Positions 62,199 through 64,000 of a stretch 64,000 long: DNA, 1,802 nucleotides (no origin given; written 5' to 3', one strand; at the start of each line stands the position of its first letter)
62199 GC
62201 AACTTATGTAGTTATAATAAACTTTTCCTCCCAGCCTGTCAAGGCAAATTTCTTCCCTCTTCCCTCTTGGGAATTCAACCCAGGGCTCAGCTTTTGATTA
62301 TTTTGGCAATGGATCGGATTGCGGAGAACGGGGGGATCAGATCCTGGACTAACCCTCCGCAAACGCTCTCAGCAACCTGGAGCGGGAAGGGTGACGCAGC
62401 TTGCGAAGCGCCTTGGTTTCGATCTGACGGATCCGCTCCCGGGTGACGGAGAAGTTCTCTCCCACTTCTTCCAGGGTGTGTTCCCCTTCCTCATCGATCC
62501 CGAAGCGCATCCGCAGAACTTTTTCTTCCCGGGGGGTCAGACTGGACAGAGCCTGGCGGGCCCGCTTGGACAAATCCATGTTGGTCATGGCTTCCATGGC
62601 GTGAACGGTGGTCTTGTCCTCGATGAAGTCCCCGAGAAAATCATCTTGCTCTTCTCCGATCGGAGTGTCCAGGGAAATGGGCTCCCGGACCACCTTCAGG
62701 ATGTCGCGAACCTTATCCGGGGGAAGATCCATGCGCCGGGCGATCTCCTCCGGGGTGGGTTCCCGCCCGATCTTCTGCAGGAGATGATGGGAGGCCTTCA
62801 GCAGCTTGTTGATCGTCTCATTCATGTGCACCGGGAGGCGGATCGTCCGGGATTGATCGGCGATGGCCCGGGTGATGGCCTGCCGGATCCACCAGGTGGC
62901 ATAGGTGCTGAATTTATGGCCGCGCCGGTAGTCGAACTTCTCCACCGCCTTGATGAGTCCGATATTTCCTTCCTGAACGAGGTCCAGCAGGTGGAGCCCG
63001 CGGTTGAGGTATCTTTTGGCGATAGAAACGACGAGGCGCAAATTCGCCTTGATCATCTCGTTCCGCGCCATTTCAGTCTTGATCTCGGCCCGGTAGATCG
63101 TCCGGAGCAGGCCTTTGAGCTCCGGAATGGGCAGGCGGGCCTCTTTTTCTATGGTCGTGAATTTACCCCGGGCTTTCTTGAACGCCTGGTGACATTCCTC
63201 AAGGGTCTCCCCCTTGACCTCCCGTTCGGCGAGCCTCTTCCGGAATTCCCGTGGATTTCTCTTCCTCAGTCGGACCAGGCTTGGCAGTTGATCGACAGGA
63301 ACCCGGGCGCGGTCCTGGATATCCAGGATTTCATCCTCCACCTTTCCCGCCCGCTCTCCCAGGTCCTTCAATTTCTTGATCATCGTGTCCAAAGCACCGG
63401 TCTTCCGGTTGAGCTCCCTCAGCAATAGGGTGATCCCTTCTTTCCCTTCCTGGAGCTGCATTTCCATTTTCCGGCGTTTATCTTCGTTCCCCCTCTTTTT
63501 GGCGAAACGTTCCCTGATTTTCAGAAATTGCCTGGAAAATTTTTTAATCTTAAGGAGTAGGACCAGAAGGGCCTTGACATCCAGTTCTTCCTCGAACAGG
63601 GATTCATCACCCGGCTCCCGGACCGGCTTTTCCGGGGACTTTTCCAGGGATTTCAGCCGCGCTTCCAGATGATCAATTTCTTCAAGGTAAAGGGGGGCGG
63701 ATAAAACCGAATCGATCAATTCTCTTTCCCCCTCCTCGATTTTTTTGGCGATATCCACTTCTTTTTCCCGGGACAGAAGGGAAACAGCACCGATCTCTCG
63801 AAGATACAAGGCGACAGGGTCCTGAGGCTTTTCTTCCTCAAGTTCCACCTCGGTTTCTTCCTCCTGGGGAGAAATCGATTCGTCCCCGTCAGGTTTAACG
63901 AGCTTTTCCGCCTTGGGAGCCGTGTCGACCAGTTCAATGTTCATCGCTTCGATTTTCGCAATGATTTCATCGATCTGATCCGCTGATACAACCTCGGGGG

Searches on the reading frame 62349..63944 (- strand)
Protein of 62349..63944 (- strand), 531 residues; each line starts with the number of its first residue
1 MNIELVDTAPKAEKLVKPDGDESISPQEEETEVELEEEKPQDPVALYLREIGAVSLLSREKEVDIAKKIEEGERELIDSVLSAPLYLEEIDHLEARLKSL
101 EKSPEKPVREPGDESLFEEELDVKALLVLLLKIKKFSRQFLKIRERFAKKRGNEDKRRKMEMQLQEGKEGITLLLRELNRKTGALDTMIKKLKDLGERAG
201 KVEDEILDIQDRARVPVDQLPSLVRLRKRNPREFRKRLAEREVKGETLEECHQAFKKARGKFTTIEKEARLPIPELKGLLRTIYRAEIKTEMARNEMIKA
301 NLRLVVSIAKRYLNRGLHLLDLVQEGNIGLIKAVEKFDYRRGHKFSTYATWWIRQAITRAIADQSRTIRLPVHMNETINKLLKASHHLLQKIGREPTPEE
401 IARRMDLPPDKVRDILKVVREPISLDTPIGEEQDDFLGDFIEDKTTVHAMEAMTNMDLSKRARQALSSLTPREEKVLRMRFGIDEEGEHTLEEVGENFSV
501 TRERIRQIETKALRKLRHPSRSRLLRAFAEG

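Call 29: search_protein_families(library=pfam, proteins=[window:62349-63944:-], max_evalue=0.001)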
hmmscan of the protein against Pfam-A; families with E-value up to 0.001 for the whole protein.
window:62349-63944:- (531 aa): 4 families
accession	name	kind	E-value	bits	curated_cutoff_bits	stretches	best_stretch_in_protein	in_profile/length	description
PF04539.22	Sigma70_r3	-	1.4e-28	99.2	25.3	1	376-451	1-76/78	Sigma-70 region 3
PF04542.20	Sigma70_r2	-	7.6e-25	86.9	24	1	297-367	1-71/71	Sigma-70 region 2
PF04545.22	Sigma70_r4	-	1.6e-21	76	24.1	1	465-518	1-50/50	Sigma-70, region 4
PF00140.25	Sigma70_r1_2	-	1.6e-11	44.4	22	1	42-74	1-33/34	Sigma-70 factor, region 1.2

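Call 59: find_encoding_contigs(protein=window:62349-63944:-, flank=10000, max_places=3)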
Protein window:62349-63944:- (531 aa): no gene with exactly this product is on record in the collection.
